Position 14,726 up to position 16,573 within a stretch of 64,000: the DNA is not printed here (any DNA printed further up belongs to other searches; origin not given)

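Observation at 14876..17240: HAO-family octahaem gene and upstream small secreted protein share a duplicated promoter, 5'UTR and start module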

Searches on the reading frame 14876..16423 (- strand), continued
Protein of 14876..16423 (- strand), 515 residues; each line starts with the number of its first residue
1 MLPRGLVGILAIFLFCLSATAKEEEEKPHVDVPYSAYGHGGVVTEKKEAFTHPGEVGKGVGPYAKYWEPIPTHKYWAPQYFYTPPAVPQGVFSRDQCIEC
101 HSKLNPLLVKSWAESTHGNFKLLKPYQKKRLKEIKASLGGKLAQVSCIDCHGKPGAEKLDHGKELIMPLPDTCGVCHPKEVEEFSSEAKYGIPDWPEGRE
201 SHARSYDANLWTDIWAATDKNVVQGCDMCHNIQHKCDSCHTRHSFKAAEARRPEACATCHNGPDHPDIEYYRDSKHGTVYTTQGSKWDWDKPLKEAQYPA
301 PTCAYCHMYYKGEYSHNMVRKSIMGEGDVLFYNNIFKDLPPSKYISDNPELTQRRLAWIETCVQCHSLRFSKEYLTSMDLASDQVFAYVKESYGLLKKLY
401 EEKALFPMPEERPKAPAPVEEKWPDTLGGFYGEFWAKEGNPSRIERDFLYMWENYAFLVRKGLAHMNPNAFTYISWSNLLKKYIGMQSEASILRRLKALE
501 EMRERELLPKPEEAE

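Call 14: find_homologous_proteins(query=window:14876-16423:-, max_evalue=1e-30)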
Query window:14876-16423:- (515 aa): 616 proteins with E <= 1e-30 among 7867 candidates; the best 120 are listed.
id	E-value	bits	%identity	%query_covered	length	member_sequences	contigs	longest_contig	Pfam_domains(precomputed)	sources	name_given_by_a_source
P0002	1.6e-291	986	82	94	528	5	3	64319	PF09699.16,PF14537.12,PF13435.12,PF13447.12,PF14522.12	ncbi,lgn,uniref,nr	ncbi:MAG TPA: multiheme c-type cytochrome [Candidatus Tripitaka californicus]|uniref:multiheme c-typ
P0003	2.0e-290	982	77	99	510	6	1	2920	PF09699.16,PF14537.12,PF13447.12,PF14522.12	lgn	-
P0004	3.0e-283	958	83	91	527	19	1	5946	PF09699.16,PF13435.12,PF13447.12,PF14522.12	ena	-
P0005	2.9e-273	925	71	100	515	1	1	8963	PF09699.16,PF13447.12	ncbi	ncbi:MAG: multiheme c-type cytochrome [Candidatus Brocadiales bacterium]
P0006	2.3e-271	919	72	98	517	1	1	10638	PF09699.16,PF14537.12,PF13447.12,PF14522.12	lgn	-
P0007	1.4e-238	811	66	99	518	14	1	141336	PF09699.16,PF13447.12,PF14522.12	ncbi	-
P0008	4.4e-237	806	71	89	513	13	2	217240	PF09699.16,PF14537.12,PF13435.12,PF13447.12,PF14522.12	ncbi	-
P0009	7.5e-237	805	64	99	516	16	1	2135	PF09699.16,PF13447.12,PF14522.12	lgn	-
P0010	1.6e-235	801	70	89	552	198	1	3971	PF13447.12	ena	-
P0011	7.0e-233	792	68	91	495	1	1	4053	PF09699.16,PF14537.12,PF13447.12,PF14522.12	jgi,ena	-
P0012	3.3e-232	790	70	87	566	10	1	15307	PF13447.12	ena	-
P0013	1.1e-231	788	70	87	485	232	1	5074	PF09699.16,PF14537.12,PF13435.12,PF13447.12,PF14522.12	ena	-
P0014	5.4e-227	773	69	88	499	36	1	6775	PF09699.16,PF13435.12,PF13447.12,PF14522.12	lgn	-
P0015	2.9e-152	526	66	63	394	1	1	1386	PF13447.12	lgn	-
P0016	5.3e-124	433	58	63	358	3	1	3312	PF09699.16,PF13435.12,PF13447.12,PF14522.12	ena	-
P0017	1.1e-118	415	73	29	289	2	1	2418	PF13447.12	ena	-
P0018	2.3e-112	394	43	85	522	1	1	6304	PF13447.12,PF14522.12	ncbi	-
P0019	2.3e-112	394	43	85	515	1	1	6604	PF13447.12,PF14522.12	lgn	-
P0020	6.5e-112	393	43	89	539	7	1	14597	PF09699.16,PF13447.12,PF14522.12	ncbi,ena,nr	ncbi:MAG TPA: hydroxylamine reductase [Crenotrichaceae bacterium]|nr:hydroxylamine reductase [Crenot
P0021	7.9e-111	389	39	96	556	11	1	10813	PF09699.16,PF13447.12,PF14522.12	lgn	-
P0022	4.0e-110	387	43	87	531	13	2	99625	PF13447.12,PF14522.12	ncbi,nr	ncbi:MAG: hydroxylamine reductase [Methylothermaceae bacteria B42]|nr:MAG: hydroxylamine reductase [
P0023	8.3e-110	386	43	87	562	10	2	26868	PF13447.12,PF14522.12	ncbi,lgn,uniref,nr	ncbi:MAG: multiheme c-type cytochrome [Methylicorpusculum sp.]|uniref:multiheme c-type cytochrome n=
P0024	9.9e-110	385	42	94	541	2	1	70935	PF09699.16,PF13435.12,PF13447.12,PF14522.12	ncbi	-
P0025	1.1e-109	385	43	86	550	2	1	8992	PF13447.12,PF14522.12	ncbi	ncbi:MAG: hypothetical protein Kow0065_16630 [Methylomicrobium sp.]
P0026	2.0e-109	384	44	86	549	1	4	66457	PF13447.12,PF14522.12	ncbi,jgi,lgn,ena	-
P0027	2.9e-109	384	43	86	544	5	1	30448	PF13447.12,PF14522.12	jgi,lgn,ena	-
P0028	3.3e-109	384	44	85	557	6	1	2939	PF13447.12,PF14522.12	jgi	-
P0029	3.8e-109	384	41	96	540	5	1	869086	PF13447.12,PF14522.12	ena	-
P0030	4.4e-109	383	40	98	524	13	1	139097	PF13447.12,PF14522.12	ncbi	-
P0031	4.8e-109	383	42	87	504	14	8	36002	PF13447.12,PF14522.12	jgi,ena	-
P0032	4.8e-109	383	43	87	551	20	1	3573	PF13447.12,PF14522.12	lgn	-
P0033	5.1e-109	383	42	87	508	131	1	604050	PF13447.12,PF14522.12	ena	-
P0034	7.3e-109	383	41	96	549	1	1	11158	PF13447.12,PF14522.12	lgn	-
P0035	8.9e-109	382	42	88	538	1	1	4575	PF14537.12,PF13447.12,PF14522.12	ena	-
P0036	2.1e-108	381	42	86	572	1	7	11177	PF09699.16,PF13435.12,PF13447.12,PF14522.12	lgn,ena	-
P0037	2.7e-108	381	41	88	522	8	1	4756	PF13447.12,PF14522.12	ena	-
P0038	4.3e-108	380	42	86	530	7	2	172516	PF13447.12,PF14522.12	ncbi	-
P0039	4.5e-108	380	42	89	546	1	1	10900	PF09699.16,PF13447.12,PF14522.12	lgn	-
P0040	6.5e-108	379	42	85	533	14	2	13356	PF14537.12,PF13447.12,PF14522.12,PF22113.2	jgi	jgi:hydroxylamine dehydrogenase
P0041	1.0e-107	379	41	90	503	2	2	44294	PF09699.16,PF13447.12,PF14522.12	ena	-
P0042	1.0e-107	379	39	97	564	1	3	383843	PF09699.16,PF13447.12,PF14522.12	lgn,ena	-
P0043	2.2e-107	378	42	88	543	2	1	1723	PF13447.12,PF14522.12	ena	-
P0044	2.6e-107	377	42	89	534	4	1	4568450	PF09699.16,PF13447.12,PF14522.12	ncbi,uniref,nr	ncbi:multiheme c-type cytochrome [Candidatus Methylospira mobilis]|uniref:multiheme c-type cytochrom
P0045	4.7e-107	377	43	87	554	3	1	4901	PF13447.12,PF14522.12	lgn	-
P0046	5.9e-107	376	41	90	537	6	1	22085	PF13447.12,PF14522.12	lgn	-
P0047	6.4e-107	376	43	88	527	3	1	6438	PF09699.16,PF13447.12,PF14522.12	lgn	-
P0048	9.9e-107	376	42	86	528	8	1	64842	PF13447.12,PF14522.12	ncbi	-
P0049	1.2e-106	375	43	85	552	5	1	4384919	PF13447.12,PF14522.12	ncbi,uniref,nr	ncbi:multiheme c-type cytochrome [Methylomicrobium lacus]|uniref:multiheme c-type cytochrome n=1 Tax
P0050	1.2e-106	375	43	85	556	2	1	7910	PF13447.12,PF14522.12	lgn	-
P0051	1.2e-106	375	43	86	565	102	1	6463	PF13447.12,PF14522.12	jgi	jgi:hydroxylamine dehydrogenase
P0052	1.3e-106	375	41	90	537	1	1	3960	PF13447.12,PF14522.12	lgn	-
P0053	1.4e-106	375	41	96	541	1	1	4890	PF13447.12,PF14522.12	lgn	-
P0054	2.0e-106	375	43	85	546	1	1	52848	PF13447.12,PF14522.12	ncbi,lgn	-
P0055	3.1e-106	374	42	87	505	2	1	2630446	PF13447.12,PF14522.12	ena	-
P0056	3.3e-106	374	43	86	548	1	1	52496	PF09699.16,PF13447.12,PF14522.12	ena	-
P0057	3.5e-106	374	43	85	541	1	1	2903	PF09699.16,PF13447.12,PF14522.12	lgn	-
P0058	4.3e-106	373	43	86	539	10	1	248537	PF13435.12,PF13447.12,PF14522.12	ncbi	-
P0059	4.3e-106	373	42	86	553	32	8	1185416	PF13447.12,PF14522.12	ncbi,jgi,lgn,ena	-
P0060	4.5e-106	373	39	94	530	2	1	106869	PF09699.16,PF13447.12,PF14522.12,PF22113.2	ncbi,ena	-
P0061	7.2e-106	373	41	88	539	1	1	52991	PF09699.16,PF13447.12,PF14522.12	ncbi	-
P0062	9.7e-106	372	42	85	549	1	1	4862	PF13447.12,PF14522.12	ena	-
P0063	2.5e-105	371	41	89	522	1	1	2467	PF09699.16,PF13447.12,PF14522.12,PF22113.2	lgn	-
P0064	2.7e-105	371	40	97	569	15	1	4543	PF09699.16,PF13447.12,PF14522.12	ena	-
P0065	3.5e-105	370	41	89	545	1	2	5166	PF13447.12,PF14522.12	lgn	-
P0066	5.5e-105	370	64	45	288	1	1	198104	PF13447.12,PF14522.12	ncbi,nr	ncbi:MAG: hypothetical protein HP496_08930 [Nitrospira sp.]|nr:hypothetical protein [Nitrospira sp.]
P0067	7.4e-105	369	42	85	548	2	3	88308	PF13447.12,PF14522.12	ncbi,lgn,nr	ncbi:MAG: hydroxylamine reductase [Methylococcaceae bacterium]|nr:hydroxylamine reductase [Methyloco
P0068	1.1e-104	369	38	99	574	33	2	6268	PF13447.12,PF14522.12,PF22113.2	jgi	-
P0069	1.2e-104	369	42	85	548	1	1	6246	PF09699.16,PF13447.12,PF14522.12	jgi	jgi:hydroxylamine dehydrogenase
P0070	1.2e-104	369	42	85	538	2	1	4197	PF09699.16,PF13447.12,PF14522.12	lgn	-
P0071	1.6e-104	368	41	87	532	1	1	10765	PF09699.16,PF13447.12,PF14522.12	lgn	-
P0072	1.7e-104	368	43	85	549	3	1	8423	PF13447.12,PF14522.12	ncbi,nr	ncbi:MAG: hydroxylamine reductase [Methylococcaceae bacterium]|nr:hydroxylamine reductase [Methyloco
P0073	1.8e-104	368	42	86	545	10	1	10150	PF09699.16,PF13447.12,PF14522.12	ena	-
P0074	2.1e-104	368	41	90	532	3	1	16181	PF13447.12,PF14522.12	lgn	-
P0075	2.5e-104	368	41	85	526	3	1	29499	PF09699.16,PF13447.12,PF14522.12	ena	-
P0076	2.6e-104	368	41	87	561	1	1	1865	PF09699.16,PF13447.12,PF14522.12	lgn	-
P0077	2.6e-104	368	40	89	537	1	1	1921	PF09699.16,PF13447.12,PF14522.12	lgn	-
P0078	4.0e-104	367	41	87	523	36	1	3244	PF13447.12,PF14522.12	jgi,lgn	jgi:hydroxylamine dehydrogenase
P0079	1.1e-103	366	42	85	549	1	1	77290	PF13447.12,PF14522.12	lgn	-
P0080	1.3e-103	365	40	89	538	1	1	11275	PF09699.16,PF14537.12,PF13447.12,PF14522.12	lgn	-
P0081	1.3e-103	365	42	87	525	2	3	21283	PF13447.12,PF14522.12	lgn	-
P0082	1.6e-103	365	42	87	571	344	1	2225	PF13447.12,PF14522.12,PF22113.2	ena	-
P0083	1.8e-103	365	40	89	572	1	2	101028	PF13447.12,PF14522.12,PF22113.2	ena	-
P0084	2.7e-103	364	42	86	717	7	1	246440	PF13442.12,PF13447.12,PF00034.27,PF14522.12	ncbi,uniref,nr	ncbi:cytochrome C [Methylacidiphilum kamchatkense Kam1]|uniref:Cytochrome C n=1 Tax=Methylacidiphilu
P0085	4.3e-103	364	41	87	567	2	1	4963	PF09699.16,PF13447.12,PF14522.12,PF22113.2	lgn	-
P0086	4.6e-103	363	42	86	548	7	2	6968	PF09699.16,PF13447.12,PF14522.12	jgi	jgi:hydroxylamine dehydrogenase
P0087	4.7e-103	363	41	89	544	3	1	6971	PF09699.16,PF13447.12,PF14522.12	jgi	jgi:hydroxylamine dehydrogenase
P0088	4.9e-103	363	42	86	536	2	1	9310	PF09699.16,PF13447.12,PF14522.12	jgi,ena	-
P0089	6.2e-103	363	40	88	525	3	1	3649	PF14537.12,PF13447.12,PF14522.12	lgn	-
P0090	8.6e-103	363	41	87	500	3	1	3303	PF13435.12,PF13447.12,PF14522.12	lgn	-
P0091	9.2e-103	362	41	86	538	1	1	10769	PF13447.12,PF14522.12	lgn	-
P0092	9.5e-103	362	42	84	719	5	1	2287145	PF13442.12,PF13447.12,PF00034.27,PF14522.12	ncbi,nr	ncbi:multiheme c-type cytochrome [Candidatus Methylacidiphilum infernorum]|nr:multiheme c-type cytoc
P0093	1.0e-102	362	41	85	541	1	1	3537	PF09699.16,PF13447.12,PF14522.12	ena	-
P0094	1.3e-102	362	40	87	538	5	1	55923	PF09699.16,PF14537.12,PF13447.12,PF14522.12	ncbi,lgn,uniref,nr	ncbi:multiheme c-type cytochrome [Methyloterricola oryzae]|uniref:multiheme c-type cytochrome n=1 Ta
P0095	1.6e-102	362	41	86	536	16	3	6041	PF13447.12,PF14522.12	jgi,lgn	-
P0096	1.8e-102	362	40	87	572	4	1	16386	PF13447.12,PF14522.12,PF22113.2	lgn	-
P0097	1.8e-102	362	42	85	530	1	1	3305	PF09699.16,PF13447.12,PF14522.12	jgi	jgi:hydroxylamine dehydrogenase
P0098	2.2e-102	361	41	88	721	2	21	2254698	PF13442.12,PF13447.12,PF00034.27,PF14522.12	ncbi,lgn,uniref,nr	ncbi:c-type cytochrome [Methylacidiphilum caldifontis]|uniref:multiheme c-type cytochrome n=1 Tax=Me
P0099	2.3e-102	361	41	86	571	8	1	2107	PF13447.12,PF14522.12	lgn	-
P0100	2.6e-102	361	41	87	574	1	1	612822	PF13447.12,PF14522.12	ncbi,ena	-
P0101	2.8e-102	361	41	85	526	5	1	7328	PF09699.16,PF13447.12,PF14522.12,PF22113.2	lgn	-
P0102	3.6e-102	361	39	95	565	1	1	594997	PF09699.16,PF13447.12,PF14522.12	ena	-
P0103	4.2e-102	360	38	98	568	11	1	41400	PF13447.12,PF14522.12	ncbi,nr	ncbi:MAG TPA: multiheme c-type cytochrome [Methylocella sp.]|nr:multiheme c-type cytochrome [Methylo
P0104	4.8e-102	360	41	85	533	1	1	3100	PF14537.12,PF13447.12,PF14522.12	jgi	jgi:hydroxylamine dehydrogenase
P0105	5.3e-102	360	43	86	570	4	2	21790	PF13447.12,PF14522.12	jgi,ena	-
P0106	7.5e-102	359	40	87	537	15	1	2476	PF09699.16,PF13447.12,PF14522.12,PF22113.2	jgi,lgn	-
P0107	8.6e-102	359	42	87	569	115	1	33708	PF13447.12,PF14522.12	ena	-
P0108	8.7e-102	359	40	86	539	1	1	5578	PF09699.16,PF13447.12,PF14522.12,PF22113.2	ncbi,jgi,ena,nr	ncbi:MAG: hydroxylamine oxidoreductase [Proteobacteria bacterium]|nr:hydroxylamine oxidoreductase [P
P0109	9.9e-102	359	41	88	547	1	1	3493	PF13447.12,PF14522.12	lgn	-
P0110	1.0e-101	359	40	90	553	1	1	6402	PF13447.12,PF14522.12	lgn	-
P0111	1.1e-101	359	42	86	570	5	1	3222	PF09699.16,PF13447.12,PF14522.12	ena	-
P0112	2.1e-101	358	41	86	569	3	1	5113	PF13447.12,PF14522.12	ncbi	-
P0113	2.5e-101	358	40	85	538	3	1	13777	PF09699.16,PF13447.12,PF14522.12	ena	-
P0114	2.7e-101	358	40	92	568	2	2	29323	PF09699.16,PF13447.12,PF14522.12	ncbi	-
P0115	3.9e-101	357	40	86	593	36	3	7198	PF09699.16,PF13447.12,PF14522.12,PF22113.2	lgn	-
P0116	4.3e-101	357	42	86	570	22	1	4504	PF13447.12,PF14522.12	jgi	-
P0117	4.4e-101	357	42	85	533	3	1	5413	PF09699.16,PF13447.12,PF14522.12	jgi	jgi:hydroxylamine dehydrogenase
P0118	5.6e-101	357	43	87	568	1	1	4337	PF13447.12,PF14522.12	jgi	-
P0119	5.9e-101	357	39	86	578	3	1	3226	PF09699.16,PF13435.12,PF13447.12,PF14522.12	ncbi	-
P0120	7.6e-101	356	39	95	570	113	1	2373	PF09699.16,PF13447.12,PF14522.12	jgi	jgi:hydroxylamine dehydrogenase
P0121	9.0e-101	356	40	87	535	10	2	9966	PF09699.16,PF13447.12,PF14522.12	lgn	-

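Call 16: find_encoding_contigs(protein=P0002, flank=5000, max_places=3)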
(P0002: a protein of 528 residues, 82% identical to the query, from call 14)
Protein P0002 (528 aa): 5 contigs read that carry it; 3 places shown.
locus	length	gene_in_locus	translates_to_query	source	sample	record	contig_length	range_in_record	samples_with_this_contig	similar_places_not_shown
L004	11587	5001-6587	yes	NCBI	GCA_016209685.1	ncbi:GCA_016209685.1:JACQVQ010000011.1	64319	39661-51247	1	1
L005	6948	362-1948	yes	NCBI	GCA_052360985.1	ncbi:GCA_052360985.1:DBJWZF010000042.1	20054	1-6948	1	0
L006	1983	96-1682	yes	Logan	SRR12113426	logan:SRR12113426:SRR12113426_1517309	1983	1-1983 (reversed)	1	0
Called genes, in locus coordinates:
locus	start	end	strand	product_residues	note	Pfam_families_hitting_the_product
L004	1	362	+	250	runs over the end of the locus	PF12844:HTH_19 (weak), PF01381:HTH_3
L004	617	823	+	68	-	PF01165:Ribosomal_S21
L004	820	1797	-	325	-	PF08240:ADH_N, PF16912:Glu_dehyd_C, PF00107:ADH_zinc_N, PF13602:ADH_zinc_N_2 (weak)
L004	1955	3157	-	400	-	PF00155:Aminotran_1_2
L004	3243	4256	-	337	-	PF18152:DAHP_snth_FXD, PF00793:DAHP_synth_1, PF03102:NeuB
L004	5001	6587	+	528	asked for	PF14537:Cytochrom_c3_2 (faint), PF09699:Paired_CXXCH_1 (faint), PF13435:Cytochrome_C554 (faint), PF14522:Cytochrome_C7 (faint), PF13447:Multi-haem_cyto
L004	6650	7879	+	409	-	PF00702:Hydrolase (weak), PF12710:HAD, PF08282:Hydrolase_3 (faint)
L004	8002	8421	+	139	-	PF03652:RuvX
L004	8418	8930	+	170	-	PF01661:Macro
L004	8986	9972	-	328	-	-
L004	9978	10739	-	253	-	PF02811:PHP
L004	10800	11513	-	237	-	PF03167:UDG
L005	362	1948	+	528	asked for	PF14537:Cytochrom_c3_2 (faint), PF09699:Paired_CXXCH_1 (faint), PF13435:Cytochrome_C554 (faint), PF14522:Cytochrome_C7 (faint), PF13447:Multi-haem_cyto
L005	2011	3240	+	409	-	PF00702:Hydrolase (weak), PF12710:HAD, PF08282:Hydrolase_3 (faint)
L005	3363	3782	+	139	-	PF03652:RuvX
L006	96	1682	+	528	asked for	PF14537:Cytochrom_c3_2 (faint), PF09699:Paired_CXXCH_1 (faint), PF13435:Cytochrome_C554 (faint), PF14522:Cytochrome_C7 (faint), PF13447:Multi-haem_cyto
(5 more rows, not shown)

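Call 17: find_encoding_contigs(protein=P0007, flank=5000, max_places=3)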
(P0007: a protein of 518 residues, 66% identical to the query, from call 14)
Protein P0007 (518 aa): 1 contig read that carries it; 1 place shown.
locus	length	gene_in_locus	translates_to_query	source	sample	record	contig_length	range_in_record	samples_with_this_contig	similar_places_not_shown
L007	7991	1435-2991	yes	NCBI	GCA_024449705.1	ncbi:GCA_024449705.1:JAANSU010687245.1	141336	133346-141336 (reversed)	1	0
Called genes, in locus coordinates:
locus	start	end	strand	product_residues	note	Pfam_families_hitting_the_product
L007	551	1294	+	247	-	PF01476:LysM, PF01551:Peptidase_M23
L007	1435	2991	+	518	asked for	PF09699:Paired_CXXCH_1 (faint), PF14522:Cytochrome_C7 (faint), PF13447:Multi-haem_cyto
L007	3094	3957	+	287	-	PF00892:EamA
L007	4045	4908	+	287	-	PF00892:EamA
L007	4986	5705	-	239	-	PF01128:IspD, PF12804:NTP_transf_3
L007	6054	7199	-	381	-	PF01966:HD, PF13286:HD_assoc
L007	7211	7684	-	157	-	PF04677:CwfJ_C_1 (weak), PF11969:DcpS_C (weak), PF01230:HIT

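Call 18: find_encoding_contigs(protein=P0008, flank=5000, max_places=3)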
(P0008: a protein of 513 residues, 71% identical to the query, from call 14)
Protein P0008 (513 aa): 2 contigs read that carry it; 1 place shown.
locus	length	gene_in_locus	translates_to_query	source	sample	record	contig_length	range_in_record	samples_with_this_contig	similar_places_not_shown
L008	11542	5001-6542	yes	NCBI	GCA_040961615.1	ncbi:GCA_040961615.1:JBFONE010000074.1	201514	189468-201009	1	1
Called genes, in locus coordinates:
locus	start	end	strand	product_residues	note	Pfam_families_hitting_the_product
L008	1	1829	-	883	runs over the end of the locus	PF01411:tRNA-synt_2c, PF07973:tRNA_SAD, PF02272:DHHA1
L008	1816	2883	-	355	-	PF00154:RecA_N, PF08423:Rad51, PF06745:ATPase (faint), PF27531:MT3502_N (weak), PF21096:RecA_C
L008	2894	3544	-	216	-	PF09749:HVSL (weak), PF02834:LigT_PEase, PF10469:AKAP7_NLS, PF13563:2_5_RNA_ligase2, PF02834:LigT_PEase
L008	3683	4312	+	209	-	PF00210:Ferritin (weak)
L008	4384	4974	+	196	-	PF21349:RUBY_RBDX, PF00210:Ferritin (faint), PF02915:Rubrerythrin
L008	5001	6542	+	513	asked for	PF14522:Cytochrome_C7 (faint), PF14537:Cytochrom_c3_2 (faint), PF09699:Paired_CXXCH_1 (faint), PF13435:Cytochrome_C554 (faint), PF13447:Multi-haem_cyto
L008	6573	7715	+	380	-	PF04055:Radical_SAM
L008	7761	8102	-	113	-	-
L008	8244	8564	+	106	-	PF00543:P-II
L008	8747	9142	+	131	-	PF28009:SCO5918 (weak)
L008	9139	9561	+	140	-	PF01850:PIN, PF10130:PIN_2 (weak)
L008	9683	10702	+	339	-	-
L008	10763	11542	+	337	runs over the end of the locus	PF04055:Radical_SAM, PF06968:BATS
